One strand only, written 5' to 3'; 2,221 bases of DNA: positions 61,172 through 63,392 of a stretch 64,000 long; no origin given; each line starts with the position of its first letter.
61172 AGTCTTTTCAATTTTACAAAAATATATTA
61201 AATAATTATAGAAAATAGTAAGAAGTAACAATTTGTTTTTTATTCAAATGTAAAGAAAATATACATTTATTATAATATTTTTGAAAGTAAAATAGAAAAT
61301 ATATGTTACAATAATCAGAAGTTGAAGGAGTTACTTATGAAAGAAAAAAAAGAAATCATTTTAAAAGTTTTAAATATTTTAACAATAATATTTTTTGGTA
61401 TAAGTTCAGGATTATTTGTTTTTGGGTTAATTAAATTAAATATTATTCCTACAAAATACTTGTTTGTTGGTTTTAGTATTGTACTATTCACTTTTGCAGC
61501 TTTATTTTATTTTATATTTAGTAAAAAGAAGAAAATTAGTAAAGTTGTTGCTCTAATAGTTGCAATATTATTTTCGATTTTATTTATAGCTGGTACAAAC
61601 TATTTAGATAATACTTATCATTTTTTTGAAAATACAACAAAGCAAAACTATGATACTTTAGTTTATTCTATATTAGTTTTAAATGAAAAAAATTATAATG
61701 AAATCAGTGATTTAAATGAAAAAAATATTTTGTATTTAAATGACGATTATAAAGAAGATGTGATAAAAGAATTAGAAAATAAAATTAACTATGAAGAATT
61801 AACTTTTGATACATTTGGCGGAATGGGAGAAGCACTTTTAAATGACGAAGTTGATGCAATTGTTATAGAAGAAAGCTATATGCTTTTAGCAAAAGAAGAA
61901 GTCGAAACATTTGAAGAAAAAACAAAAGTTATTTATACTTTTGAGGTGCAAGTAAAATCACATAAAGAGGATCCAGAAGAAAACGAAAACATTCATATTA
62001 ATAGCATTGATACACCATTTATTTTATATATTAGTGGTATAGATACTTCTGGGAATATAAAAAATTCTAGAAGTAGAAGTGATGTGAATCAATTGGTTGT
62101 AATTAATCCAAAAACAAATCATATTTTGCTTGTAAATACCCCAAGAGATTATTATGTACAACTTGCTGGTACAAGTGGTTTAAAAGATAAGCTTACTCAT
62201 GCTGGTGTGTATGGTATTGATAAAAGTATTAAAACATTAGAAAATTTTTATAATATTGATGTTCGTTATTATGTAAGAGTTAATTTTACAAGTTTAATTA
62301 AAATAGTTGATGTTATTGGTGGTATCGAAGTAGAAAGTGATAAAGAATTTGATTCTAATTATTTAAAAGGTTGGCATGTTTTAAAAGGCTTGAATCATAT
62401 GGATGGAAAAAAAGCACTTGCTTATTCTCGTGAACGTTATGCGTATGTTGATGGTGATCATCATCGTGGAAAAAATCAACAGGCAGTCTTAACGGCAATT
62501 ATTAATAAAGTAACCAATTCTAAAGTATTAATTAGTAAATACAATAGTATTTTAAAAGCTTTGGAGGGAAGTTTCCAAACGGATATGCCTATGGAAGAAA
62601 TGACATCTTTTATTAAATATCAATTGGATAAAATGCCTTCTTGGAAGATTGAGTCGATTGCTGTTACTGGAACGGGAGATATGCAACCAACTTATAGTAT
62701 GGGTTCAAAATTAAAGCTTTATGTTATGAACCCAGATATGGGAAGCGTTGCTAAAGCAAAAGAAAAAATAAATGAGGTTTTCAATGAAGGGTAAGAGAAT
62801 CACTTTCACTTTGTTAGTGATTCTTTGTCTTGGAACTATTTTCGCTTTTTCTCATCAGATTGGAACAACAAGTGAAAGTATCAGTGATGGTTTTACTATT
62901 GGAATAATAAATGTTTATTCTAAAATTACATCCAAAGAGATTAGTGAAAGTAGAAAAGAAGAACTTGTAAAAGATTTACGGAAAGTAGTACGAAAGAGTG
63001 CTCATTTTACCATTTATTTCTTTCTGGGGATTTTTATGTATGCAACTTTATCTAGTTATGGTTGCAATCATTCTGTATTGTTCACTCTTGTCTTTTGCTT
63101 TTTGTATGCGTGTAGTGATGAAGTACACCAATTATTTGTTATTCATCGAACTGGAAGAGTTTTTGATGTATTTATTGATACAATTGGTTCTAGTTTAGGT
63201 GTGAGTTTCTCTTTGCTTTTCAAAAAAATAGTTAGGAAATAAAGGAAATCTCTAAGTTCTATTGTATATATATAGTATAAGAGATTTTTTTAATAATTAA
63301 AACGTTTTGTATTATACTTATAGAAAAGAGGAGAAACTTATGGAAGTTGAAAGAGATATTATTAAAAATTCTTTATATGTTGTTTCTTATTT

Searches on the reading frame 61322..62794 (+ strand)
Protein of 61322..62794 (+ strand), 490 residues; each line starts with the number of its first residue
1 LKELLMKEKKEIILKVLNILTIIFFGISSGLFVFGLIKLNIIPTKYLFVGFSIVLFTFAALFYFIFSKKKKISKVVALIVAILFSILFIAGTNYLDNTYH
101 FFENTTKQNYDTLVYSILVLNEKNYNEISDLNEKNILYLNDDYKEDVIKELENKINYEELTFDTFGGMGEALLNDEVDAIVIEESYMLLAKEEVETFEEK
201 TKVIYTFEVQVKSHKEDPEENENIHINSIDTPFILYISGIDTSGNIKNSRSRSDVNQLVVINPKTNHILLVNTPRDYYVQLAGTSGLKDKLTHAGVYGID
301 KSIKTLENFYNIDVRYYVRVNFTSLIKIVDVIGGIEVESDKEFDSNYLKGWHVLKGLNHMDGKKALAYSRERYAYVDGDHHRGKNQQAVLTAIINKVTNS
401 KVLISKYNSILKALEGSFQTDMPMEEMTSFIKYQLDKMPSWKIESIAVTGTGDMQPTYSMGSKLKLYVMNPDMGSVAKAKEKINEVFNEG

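Call 81: search_protein_families(library=pfam, proteins=[window:61322-62794:+], max_evalue=0.001)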
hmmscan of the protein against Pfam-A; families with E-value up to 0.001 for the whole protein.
window:61322-62794:+ (490 aa): 1 family
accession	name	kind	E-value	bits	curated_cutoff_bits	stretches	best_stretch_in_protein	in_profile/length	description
PF03816.19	LytR_cpsA_psr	-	3.3e-35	121.9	24.6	1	252-398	1-149/150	LytR_cpsA_psr family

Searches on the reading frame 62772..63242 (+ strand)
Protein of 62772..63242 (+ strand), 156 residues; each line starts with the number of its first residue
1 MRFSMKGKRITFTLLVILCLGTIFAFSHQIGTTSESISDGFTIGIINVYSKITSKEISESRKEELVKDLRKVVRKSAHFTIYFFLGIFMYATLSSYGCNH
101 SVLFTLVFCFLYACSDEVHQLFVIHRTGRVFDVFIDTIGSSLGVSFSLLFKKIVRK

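Call 81: search_protein_families(library=pfam, proteins=[window:62772-63242:+], max_evalue=0.001)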
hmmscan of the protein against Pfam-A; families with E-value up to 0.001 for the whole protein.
window:62772-63242:+ (156 aa): 1 family
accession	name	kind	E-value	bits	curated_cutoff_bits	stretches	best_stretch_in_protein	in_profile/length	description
PF04892.17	VanZ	-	9.4e-20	71.9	30.1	1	12-150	1-125/126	VanZ like family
